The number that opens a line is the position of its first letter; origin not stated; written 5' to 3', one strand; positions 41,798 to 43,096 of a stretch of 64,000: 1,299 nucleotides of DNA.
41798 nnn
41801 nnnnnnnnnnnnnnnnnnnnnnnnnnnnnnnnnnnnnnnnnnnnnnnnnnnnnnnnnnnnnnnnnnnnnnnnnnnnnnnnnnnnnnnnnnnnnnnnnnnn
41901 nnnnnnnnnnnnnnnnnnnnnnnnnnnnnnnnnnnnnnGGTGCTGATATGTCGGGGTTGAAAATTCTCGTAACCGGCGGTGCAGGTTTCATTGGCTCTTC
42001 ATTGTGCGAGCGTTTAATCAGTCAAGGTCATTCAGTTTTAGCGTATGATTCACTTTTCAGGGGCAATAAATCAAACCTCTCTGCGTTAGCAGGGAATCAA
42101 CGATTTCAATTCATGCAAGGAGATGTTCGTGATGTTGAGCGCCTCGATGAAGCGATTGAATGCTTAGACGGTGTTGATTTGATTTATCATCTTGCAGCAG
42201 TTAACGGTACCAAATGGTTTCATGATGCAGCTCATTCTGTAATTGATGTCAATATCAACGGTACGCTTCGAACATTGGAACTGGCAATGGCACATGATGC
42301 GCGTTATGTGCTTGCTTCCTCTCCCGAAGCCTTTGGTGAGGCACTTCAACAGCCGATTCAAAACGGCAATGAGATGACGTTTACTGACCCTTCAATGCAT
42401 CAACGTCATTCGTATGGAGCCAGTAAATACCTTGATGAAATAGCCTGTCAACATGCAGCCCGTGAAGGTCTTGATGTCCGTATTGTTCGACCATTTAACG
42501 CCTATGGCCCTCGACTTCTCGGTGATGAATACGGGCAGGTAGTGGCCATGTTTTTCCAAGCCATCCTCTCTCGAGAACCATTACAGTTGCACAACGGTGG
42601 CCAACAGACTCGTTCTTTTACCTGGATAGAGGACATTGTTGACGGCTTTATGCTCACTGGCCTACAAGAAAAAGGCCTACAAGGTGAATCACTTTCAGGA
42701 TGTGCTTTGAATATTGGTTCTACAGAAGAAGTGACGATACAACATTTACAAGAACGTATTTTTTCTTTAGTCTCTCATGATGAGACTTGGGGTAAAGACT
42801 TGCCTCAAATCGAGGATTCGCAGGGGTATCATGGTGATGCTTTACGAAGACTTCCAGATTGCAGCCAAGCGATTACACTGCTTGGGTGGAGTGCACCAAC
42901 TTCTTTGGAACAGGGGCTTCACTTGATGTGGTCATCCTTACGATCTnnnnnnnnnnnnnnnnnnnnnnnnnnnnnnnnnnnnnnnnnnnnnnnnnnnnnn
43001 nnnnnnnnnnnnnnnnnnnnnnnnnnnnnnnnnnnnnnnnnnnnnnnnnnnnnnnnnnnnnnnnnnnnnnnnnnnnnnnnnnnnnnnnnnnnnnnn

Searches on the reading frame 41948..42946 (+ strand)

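Call 7: search_protein_families(library=pfam, proteins=[window:41948-42946:+], max_evalue=0.01)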
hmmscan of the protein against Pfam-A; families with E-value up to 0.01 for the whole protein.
window:41948-42946:+ (333 aa): 11 families
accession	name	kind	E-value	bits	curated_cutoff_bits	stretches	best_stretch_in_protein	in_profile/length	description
PF01370.27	Epimerase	-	3.1e-46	158.2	20.9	1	6-240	1-227/240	NAD dependent epimerase/dehydratase family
PF16363.11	GDP_Man_Dehyd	-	1.2e-41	143.8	27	1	7-327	1-332/332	GDP-mannose 4,6 dehydratase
PF01073.25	3Beta_HSD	-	3.8e-22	79.1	22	1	7-189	1-185/280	3-beta hydroxysteroid dehydrogenase/isomerase family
PF02719.21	Polysacc_synt_2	-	2e-14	53.9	20.2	1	6-123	1-125/293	Polysaccharide biosynthesis protein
PF07993.18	NAD_binding_4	-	2.8e-13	50.1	20.1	1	8-186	1-208/258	Male sterility protein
PF00106.31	adh_short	-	2.5e-10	40.6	26.6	1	6-116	3-122/195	short chain dehydrogenase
PF04321.23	RmlD_sub_bind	-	2e-09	37.4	27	1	5-234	2-193/287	RmlD substrate binding domain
PF13460.12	NAD_binding_10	-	3.5e-08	34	27.2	1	10-182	1-143/184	NAD(P)H-binding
PF08659.16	KR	-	1.6e-06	28.6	22.6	1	6-158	3-168/180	KR domain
PF05368.20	NmrA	-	2.9e-05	24.2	27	1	5-80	4-74/298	NmrA-like family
PF13561.12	adh_short_C2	-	0.00057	20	27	1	15-114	8-116/236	Enoyl-(Acyl carrier protein) reductase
